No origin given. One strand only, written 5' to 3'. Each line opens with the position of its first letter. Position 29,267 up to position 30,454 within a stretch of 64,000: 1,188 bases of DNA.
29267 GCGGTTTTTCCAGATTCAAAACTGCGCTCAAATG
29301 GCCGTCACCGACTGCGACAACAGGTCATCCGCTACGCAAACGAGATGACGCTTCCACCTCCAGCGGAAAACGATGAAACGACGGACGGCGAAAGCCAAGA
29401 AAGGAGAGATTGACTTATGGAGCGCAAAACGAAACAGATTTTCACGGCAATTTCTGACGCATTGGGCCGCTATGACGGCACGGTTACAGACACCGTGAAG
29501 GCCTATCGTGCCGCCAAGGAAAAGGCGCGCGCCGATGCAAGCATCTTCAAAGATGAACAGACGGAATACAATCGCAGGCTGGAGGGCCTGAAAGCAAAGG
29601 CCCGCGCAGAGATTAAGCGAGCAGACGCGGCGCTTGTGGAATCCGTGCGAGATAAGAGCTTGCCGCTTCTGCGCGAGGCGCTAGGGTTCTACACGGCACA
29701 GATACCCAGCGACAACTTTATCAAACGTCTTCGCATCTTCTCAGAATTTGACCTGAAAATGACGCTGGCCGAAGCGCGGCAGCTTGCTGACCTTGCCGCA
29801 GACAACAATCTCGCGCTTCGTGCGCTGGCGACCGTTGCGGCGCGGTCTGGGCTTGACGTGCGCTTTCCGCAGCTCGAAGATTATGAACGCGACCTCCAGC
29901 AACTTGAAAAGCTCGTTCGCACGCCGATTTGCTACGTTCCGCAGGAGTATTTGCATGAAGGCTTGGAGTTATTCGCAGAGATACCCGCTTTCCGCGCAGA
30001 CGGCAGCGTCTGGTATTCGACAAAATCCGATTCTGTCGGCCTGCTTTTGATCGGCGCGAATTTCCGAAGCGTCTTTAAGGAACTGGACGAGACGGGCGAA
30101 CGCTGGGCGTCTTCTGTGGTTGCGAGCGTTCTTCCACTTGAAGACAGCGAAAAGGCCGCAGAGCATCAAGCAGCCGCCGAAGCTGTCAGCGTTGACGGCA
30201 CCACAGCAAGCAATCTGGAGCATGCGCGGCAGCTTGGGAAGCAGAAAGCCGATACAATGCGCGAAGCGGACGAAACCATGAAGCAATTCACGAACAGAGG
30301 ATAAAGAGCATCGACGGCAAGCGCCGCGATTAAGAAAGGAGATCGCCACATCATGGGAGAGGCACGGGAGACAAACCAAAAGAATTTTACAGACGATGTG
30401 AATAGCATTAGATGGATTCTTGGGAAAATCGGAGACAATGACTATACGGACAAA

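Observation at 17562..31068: Element 1 has the gene content of a phage satellite (PICI-like) in a GC-rich Clostridia-type host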

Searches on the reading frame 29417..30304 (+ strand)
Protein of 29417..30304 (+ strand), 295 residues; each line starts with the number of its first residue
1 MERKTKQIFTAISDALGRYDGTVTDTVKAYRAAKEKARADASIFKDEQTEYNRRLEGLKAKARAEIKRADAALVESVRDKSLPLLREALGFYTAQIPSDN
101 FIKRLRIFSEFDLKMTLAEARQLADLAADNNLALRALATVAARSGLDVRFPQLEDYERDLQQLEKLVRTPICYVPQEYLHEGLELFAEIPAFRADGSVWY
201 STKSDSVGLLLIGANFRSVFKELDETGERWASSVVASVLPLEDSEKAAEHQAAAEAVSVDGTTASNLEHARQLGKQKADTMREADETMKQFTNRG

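Call 10: search_protein_families(library=pfam, max_evalue=0.01, proteins=[window:29417-30304:+])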
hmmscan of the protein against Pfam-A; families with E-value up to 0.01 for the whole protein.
window:29417-30304:+ (295 aa): 0 families

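Call 12: search_protein_families(library=phrogs, max_evalue=0.001, proteins=[window:29417-30304:+])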
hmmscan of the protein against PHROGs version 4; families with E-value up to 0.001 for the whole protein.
window:29417-30304:+ (295 aa): 0 families

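Call 21: find_homologous_proteins(query=window:29417-30304:+)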
Query window:29417-30304:+ (295 aa): 6 proteins with E <= 0.001 among 7608 candidates.
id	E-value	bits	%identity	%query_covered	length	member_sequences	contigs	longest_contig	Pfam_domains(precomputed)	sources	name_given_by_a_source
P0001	1.0e-183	627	100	100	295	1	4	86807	-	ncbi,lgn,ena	-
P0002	6.9e-142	489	80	100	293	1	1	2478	-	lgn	-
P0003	6.4e-131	453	72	100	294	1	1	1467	-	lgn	-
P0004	3.3e-127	441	71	100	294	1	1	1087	-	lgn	-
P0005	1.0e-126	440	69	100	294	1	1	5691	-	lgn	-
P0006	6.2e-122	424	68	100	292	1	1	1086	-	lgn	-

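Call 22: find_encoding_contigs(protein=P0001, flank=10000, max_places=6)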
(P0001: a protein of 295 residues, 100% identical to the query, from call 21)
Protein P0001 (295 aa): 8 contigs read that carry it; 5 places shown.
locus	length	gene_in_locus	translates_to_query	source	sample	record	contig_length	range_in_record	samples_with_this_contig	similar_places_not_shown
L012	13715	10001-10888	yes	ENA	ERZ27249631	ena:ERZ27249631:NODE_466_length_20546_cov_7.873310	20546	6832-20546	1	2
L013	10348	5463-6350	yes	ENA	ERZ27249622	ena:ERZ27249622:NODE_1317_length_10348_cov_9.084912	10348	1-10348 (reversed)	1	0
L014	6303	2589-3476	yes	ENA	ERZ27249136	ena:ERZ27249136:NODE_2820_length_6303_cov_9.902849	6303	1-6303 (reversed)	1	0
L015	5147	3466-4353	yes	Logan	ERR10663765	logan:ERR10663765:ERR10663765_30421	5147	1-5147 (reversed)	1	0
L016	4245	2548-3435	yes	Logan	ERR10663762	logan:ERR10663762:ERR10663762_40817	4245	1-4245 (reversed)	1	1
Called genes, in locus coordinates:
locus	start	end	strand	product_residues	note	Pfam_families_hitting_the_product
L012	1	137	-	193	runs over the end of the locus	PF13560:HTH_31, PF01381:HTH_3, PF12844:HTH_19 (weak)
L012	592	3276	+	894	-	PF22763:NrS1-1_pol-like_HBD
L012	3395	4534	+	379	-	PF05063:MT-A70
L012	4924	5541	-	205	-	PF02452:PemK_toxin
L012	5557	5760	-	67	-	-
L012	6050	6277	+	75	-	-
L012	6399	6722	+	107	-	-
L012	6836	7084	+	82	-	-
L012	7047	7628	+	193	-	PF04542:Sigma70_r2, PF04545:Sigma70_r4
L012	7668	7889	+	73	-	-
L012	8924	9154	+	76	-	-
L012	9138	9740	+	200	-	PF16677:GP3_package (weak)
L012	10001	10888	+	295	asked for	-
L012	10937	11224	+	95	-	-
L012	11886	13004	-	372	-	PF14659:Phage_int_SAM_3, PF22022:Phage_int_M (weak), PF00589:Phage_integrase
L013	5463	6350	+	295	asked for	-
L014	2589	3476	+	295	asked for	-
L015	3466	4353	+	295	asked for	-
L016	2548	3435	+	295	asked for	-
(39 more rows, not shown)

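Call 23: find_encoding_contigs(protein=P0005, flank=10000, max_places=4)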
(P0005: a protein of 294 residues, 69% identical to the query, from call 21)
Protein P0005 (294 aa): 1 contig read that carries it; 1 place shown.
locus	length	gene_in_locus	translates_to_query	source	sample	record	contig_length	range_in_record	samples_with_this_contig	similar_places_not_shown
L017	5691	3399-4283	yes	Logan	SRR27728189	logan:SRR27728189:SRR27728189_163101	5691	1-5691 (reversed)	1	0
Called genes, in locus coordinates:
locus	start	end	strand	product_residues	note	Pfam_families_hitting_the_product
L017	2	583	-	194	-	?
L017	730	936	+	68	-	PF12728:HTH_17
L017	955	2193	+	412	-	PF05272:VapE-like_dom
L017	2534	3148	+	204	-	PF16677:GP3_package (weak)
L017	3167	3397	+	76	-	-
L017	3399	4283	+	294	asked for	-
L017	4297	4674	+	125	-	-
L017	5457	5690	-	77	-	?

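Call 29: search_protein_families(library=phrogs, max_evalue=0.001, proteins=[L017:4297-4674:+, L017:955-2193:+])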
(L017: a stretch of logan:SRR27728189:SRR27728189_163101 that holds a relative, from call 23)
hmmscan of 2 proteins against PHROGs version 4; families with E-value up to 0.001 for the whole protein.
L017:4297-4674:+ (125 aa): 0 families

L017:955-2193:+ (412 aa): 7 families
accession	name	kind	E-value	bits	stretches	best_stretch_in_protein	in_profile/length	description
phrog_1313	-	DNA, RNA and nucleotide metabolism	1.1e-57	197.2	1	33-360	167-493/568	DNA helicase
phrog_256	-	DNA, RNA and nucleotide metabolism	8.3e-45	154.6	1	38-372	401-730/798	DNA helicase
phrog_15962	-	DNA, RNA and nucleotide metabolism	2.3e-35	123.1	1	20-318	406-711/835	DNA primase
phrog_16593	-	DNA, RNA and nucleotide metabolism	3.1e-32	112.8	1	93-276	496-679/823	DNA primase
phrog_2249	-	DNA, RNA and nucleotide metabolism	2.4e-29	103.6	1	20-281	419-651/802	DNA primase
phrog_36873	-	DNA, RNA and nucleotide metabolism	1.1e-21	77.4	1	29-289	428-677/1082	DNA helicase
phrog_4630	-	DNA, RNA and nucleotide metabolism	6.9e-05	22.7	1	110-273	196-363/581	DNA primase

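Call 46: predict_structure(alignment_id=A2)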
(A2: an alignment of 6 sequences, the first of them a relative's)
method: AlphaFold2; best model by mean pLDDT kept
length: 295 residues; sequences in the alignment: 6
mean_pLDDT: 54.7   pTM: 0.42
mean pLDDT of the five models: 54.7, 52.6, 49.5, 47.1, 45.1
residues with pLDDT >= 90: 8; 70-90: 59; 50-70: 94; < 50: 134
segments of 3 or more residues with pLDDT < 50: 84-96, 159-174, 187-274, 290-295
pLDDT, mean of each block of 10 residues (from residue 1): 54 64 81 89 88 88 77 61 46 48 59 68 71 63 68 57 39 53 57 33 32 31 33 27 36 32 38 51 50 43
secondary structure, 60 per line:
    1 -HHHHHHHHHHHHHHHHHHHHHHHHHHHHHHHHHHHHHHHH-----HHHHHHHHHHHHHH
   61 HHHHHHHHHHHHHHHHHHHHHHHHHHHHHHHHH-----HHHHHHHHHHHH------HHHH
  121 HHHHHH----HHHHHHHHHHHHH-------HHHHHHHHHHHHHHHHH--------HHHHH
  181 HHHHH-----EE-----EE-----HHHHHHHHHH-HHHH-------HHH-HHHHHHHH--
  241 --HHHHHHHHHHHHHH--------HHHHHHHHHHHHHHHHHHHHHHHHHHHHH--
elements in order: H2-41 H47-93 H99-110 H117-126 H131-143 H151-167 H176-185 H205-214 H216-219 H231-238 H243-256 H265-293

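Call 49: search_protein_representatives(alignment_id=A2)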
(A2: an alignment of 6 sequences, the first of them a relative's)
Query: 6 sequences, 294 profile positions. Proteins with E-value up to 0.001 (for the whole library): 255; up to 1e-10: 192; up to 1e-30: 34. The best 150 are listed.
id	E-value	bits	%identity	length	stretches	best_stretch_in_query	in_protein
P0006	1.4e-163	559.3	-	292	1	1-294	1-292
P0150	9.6e-68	244.7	-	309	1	1-291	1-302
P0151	2.1e-63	230.4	-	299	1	1-293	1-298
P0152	5.1e-55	202.9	-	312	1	5-294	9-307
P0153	6.9e-55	202.5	-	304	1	1-292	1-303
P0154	8.5e-51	189.0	-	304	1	1-281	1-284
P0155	9.5e-51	188.9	-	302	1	5-291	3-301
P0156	5.9e-49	183.0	-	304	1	1-292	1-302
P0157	1.1e-47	178.8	-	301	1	5-291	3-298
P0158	2.7e-43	164.4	-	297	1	1-291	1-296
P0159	6.6e-43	163.1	-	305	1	1-282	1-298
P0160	2.2e-42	161.4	-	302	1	5-291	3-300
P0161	6.3e-41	156.6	-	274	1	4-260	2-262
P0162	7.8e-38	146.5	-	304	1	6-292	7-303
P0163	1.1e-37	146.0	-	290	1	4-246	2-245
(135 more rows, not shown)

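Call 51: fold_search(model_id=the predicted structure, library=viral)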
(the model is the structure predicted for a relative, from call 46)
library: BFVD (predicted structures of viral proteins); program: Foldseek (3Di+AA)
matches with E <= 10: 270; with E <= 0.001: 0
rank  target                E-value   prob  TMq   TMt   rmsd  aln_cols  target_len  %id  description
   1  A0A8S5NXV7            1.5e-01  0.63  0.27  0.33  11.2       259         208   15  Uncharacterized protein [Siphoviridae sp. ctINK4]
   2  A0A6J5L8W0            3.7e-01  0.20  0.21  0.19  24.6       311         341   13  Flagellar basal-body/hook protein, C-terminal domain containing protein [uncultured Caudovirales phage]
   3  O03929                4.1e-01  0.20  0.23  0.20  19.4       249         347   13  (no name in the UniProt tables at hand)
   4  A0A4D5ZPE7            4.5e-01  0.16  0.22  0.23  33.1       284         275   13  (no name in the UniProt tables at hand)
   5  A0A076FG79            5.2e-01  0.11  0.17  0.16  21.7       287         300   11  Uncharacterized protein [Aureococcus anophagefferens virus]
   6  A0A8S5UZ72            5.8e-01  0.10  0.19  0.09  24.4       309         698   12  Spherulation-specific family 4 [Siphoviridae sp. ctPNJ4]
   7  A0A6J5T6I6            6.1e-01  0.20  0.25  0.23  34.8       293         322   13  Uncharacterized protein [uncultured Caudovirales phage]
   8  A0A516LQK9            6.1e-01  0.16  0.23  0.08  28.9       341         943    9  (no name in the UniProt tables at hand)
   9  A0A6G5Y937            6.4e-01  0.54  0.26  0.41  24.8       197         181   11  (no name in the UniProt tables at hand)
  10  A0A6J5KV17            6.4e-01  0.08  0.16  0.17  58.2       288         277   13  Uncharacterized protein [uncultured Caudovirales phage]
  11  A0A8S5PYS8            6.4e-01  0.06  0.13  0.06  36.6       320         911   15  Tail fiber protein [Podoviridae sp. ctIlO27]
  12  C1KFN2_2              6.8e-01  0.10  0.18  0.06  36.7       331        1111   12  Putative tail fibre protein [Lactobacillus phage Lb338-1]
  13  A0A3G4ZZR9            7.1e-01  0.08  0.17  0.06  26.5       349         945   12  Ankyrin repeat protein (Fragment) [Faunusvirus sp.]
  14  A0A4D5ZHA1            9.7e-01  0.25  0.25  0.31   9.1       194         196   11  (no name in the UniProt tables at hand)
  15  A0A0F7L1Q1            9.7e-01  0.21  0.21  0.12  16.6       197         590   15  Rad50/SbcC-type AAA domain-containing protein [uncultured marine virus]
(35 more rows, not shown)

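Call 56: search_dna_similar(query=P0001, collection=phages, mode=protein, max_evalue=0.01, max_rows=20)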
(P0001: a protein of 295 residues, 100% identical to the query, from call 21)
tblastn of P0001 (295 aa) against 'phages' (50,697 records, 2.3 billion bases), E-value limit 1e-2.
No match.

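Call 57: search_dna_similar(query=P0155, collection=phages, mode=protein, max_evalue=0.01, max_rows=20)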
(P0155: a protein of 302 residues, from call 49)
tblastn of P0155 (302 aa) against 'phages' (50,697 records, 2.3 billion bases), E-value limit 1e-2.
No match.

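Call 58: find_homologous_proteins(query=A3, max_evalue=0.00001)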
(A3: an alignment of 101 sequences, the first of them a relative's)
Query A3 (101 sequences) (295 aa, profile of the alignment): 9 proteins with E <= 0.00001 among 8000 candidates.
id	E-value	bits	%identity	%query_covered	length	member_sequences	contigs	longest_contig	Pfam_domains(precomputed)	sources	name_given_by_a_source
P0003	9.2e-93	329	72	100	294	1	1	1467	-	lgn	-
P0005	1.9e-92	328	69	100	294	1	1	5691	-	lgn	-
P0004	3.5e-90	320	71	100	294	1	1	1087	-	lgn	-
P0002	1.3e-89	318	80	100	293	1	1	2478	-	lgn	-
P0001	5.5e-89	316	100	100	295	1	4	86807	-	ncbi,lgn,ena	-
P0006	3.7e-83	297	68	100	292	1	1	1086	-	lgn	-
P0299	5.9e-74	267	34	67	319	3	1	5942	-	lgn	-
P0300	9.3e-74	266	28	78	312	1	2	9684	-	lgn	-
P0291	7.0e-72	260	24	96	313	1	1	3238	-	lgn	-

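Call 59: find_encoding_contigs(protein=P0300, flank=10000, max_places=3)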
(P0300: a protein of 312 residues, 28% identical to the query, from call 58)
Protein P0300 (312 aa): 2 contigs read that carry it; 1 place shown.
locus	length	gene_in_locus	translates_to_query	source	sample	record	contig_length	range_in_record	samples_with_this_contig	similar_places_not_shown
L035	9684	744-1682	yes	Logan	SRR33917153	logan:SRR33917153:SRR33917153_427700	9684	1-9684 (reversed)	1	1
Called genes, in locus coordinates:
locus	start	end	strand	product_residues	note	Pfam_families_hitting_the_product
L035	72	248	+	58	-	-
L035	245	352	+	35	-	-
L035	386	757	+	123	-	-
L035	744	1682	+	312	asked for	-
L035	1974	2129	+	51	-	-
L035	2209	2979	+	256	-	PF00142:Fer4_NifH (weak), PF01656:CbiA, PF06564:CBP_BcsQ (faint), PF09140:MipZ, PF10609:ParA (weak), PF13614:AAA_31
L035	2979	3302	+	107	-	-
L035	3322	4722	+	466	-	-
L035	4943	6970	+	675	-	PF13481:AAA_25 (faint), PF03796:DnaB_C, PF06745:ATPase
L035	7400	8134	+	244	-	PF00239:Resolvase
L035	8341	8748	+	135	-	-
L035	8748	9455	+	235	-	-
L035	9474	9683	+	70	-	?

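Call 60: find_encoding_contigs(protein=P0299, flank=10000, max_places=3)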
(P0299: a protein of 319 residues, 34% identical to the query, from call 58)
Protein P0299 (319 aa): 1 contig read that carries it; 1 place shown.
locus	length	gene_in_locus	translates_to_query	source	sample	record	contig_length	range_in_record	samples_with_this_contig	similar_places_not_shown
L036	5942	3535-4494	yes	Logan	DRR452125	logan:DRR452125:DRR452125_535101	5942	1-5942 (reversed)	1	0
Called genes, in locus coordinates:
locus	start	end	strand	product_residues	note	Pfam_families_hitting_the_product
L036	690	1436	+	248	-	PF00239:Resolvase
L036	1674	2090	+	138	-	-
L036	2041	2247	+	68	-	-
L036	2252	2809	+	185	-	-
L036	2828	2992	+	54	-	-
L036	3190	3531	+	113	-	-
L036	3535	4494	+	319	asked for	-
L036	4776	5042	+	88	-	-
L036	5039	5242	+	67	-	-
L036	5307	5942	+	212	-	?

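Call 61: find_encoding_contigs(protein=P0150, flank=10000, max_places=3)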
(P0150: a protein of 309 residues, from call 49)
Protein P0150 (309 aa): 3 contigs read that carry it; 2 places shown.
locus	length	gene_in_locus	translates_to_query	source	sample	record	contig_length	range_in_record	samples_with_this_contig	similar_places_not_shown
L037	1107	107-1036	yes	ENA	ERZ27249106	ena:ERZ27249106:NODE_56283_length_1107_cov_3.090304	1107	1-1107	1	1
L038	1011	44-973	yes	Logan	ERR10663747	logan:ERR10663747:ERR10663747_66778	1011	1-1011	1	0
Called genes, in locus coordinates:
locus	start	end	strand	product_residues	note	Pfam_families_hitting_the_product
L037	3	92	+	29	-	?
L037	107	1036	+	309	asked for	-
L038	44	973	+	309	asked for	-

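Call 63: predict_structure(alignment_id=A3)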
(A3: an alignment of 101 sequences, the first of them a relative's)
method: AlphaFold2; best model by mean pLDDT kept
length: 295 residues; sequences in the alignment: 101
mean_pLDDT: 94.0   pTM: 0.80
mean pLDDT of the five models: 94.0, 93.4, 93.0, 93.0, 91.6
residues with pLDDT >= 90: 261; 70-90: 19; 50-70: 12; < 50: 3
segments of 3 or more residues with pLDDT < 50: none
pLDDT, mean of each block of 10 residues (from residue 1): 92 98 98 98 98 98 98 98 98 97 98 98 97 98 98 97 96 98 98 95 97 97 97 95 93 76 56 87 92 80
secondary structure, 60 per line:
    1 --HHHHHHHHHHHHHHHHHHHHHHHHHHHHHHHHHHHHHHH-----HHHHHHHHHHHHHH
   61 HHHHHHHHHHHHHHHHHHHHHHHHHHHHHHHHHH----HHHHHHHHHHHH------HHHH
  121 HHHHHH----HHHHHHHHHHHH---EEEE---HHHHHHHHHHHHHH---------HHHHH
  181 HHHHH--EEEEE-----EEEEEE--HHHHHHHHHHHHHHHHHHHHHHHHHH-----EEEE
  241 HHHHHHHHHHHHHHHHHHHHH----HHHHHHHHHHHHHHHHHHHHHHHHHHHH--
elements in order: H3-41 H47-94 H99-110 H117-126 H131-142 E146-149 H153-166 H176-185 E188-192 E198-203 H206-231 E237-240 H241-261 H266-293

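Call 64: search_protein_families(library=pfam, max_evalue=0.05, proteins=[L036:2252-2809:+, L036:3190-3531:+, L035:386-757:+, L035:3322-4722:+, L036:1674-2090:+, L017:4297-4674:+, L017:2-583:-, L035:8748-9455:+])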
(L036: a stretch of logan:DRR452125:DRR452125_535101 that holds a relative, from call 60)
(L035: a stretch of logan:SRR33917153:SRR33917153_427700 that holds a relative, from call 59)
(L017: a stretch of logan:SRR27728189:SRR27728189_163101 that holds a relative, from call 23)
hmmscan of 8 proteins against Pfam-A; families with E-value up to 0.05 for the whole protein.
L036:2252-2809:+ (185 aa): 1 family
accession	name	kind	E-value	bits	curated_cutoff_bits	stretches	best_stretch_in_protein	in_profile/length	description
PF16677.11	GP3_package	-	0.00016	22.2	29.4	1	53-145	10-103/105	DNA-packaging protein gp3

L036:3190-3531:+ (113 aa): 1 family
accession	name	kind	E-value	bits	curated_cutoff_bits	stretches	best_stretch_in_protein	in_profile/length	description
PF18858.6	LPD39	-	0.019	15.1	27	1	49-93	143-187/198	Large polyvalent protein associated domain 39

L035:386-757:+ (123 aa): 0 families

L035:3322-4722:+ (466 aa): 0 families

L036:1674-2090:+ (138 aa): 1 family
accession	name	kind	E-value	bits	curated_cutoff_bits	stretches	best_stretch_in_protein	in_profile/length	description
PF14335.11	DUF4391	-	0.041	14.2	29.9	0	61-111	178-228/232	Domain of unknown function (DUF4391)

L017:4297-4674:+ (125 aa): 1 family
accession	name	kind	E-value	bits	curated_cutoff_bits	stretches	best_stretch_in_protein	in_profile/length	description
PF21107.2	STPRs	-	0.021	15.7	27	0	17-50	16-49/74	STPRs (score and three amino acid peptide repeats)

L017:2-583:- (194 aa): 0 families

L035:8748-9455:+ (235 aa): 2 families
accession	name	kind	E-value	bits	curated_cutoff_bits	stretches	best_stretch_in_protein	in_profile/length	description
PF16677.11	GP3_package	-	1.8e-06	28.5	29.4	1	108-195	16-104/105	DNA-packaging protein gp3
PF20700.3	Mutator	-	0.0075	15.7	26.5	1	9-96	59-145/357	Mutator-like transposase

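Call 67: fold_search(model_id=the predicted structure, library=pdb)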
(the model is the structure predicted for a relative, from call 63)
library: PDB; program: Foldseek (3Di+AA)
matches with E <= 10: 278; with E <= 0.001: 0
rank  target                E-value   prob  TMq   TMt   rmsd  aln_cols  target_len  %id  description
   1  6z0c_D                1.7e-01  0.28  0.17  0.23  18.3       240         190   14  Structure of in silico modelled artificial Maquette-3 protein (released 2021-03-17)
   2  4tql_B                2.3e-01  0.77  0.30  0.35  15.3       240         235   11  Computationally designed three helix bundle (released 2014-10-15)
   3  7ubt                  2.3e-01  0.63  0.24  0.15  16.7       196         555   13  Stat5a Core in complex with Compound 18 (released 2023-02-15)
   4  5vju                  2.7e-01  0.28  0.15  0.22  16.8       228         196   10  De Novo Photosynthetic Reaction Center Protein Variant Equipped with His-Tyr H-bond, Heme B, and Cd(II) ions (released 2018-04-25)
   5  6z0c_A                2.7e-01  0.20  0.17  0.23  18.6       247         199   12  Structure of in silico modelled artificial Maquette-3 protein (released 2021-03-17)
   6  4tql_A                2.8e-01  0.63  0.26  0.32  16.7       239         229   10  Computationally designed three helix bundle (released 2014-10-15)
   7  6z0c_C                2.9e-01  0.51  0.23  0.32  19.0       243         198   12  Structure of in silico modelled artificial Maquette-3 protein (released 2021-03-17)
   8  6z0c_B                3.3e-01  0.18  0.17  0.23  18.4       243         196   13  Structure of in silico modelled artificial Maquette-3 protein (released 2021-03-17)
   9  4pho_A                3.3e-01  0.14  0.16  0.16  17.6       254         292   10  ClyA CC6/264 ox (2-303) (released 2014-09-24)
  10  7tvb                  3.6e-01  0.44  0.24  0.15  16.7       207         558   12  Stat5A Core in Complex with AK305 (released 2023-02-15)
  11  5vjs                  4.9e-01  0.21  0.18  0.25  15.8       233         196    9  De Novo Photosynthetic Reaction Center Protein Equipped with Heme B, a synthetic Zn porphyrin, and Zn(II) cations (released 2018-04-25)
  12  6jho_A                5.4e-01  0.20  0.20  0.27  13.4       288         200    9  The complex crystal structure of Cagbeta with CagZ revealed a novel regulatory mechanism for T4SS coupling ATPase in H (released 2020-02-19)
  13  4pho_B                5.4e-01  0.13  0.19  0.19  14.5       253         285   10  ClyA CC6/264 ox (2-303) (released 2014-09-24)
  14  7nyw_C                5.7e-01  0.14  0.14  0.13  22.9       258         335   13  Cryo-EM structure of the MukBEF-MatP-DNA head module (released 2021-07-07)
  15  8d9o                  6.0e-01  0.16  0.16  0.23  16.5       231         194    9  De Novo Photosynthetic Reaction Center Protein in Apo-State (released 2022-09-28)
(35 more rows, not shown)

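Call 69: search_protein_families(library=phrogs, alignment_id=A3, max_evalue=0.001)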
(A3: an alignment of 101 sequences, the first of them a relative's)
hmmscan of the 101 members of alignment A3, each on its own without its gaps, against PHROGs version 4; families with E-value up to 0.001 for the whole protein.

A. member 1, P0001 (295 aa): 0 families

B. families by the number of members that match (of 101 scanned): 0 families
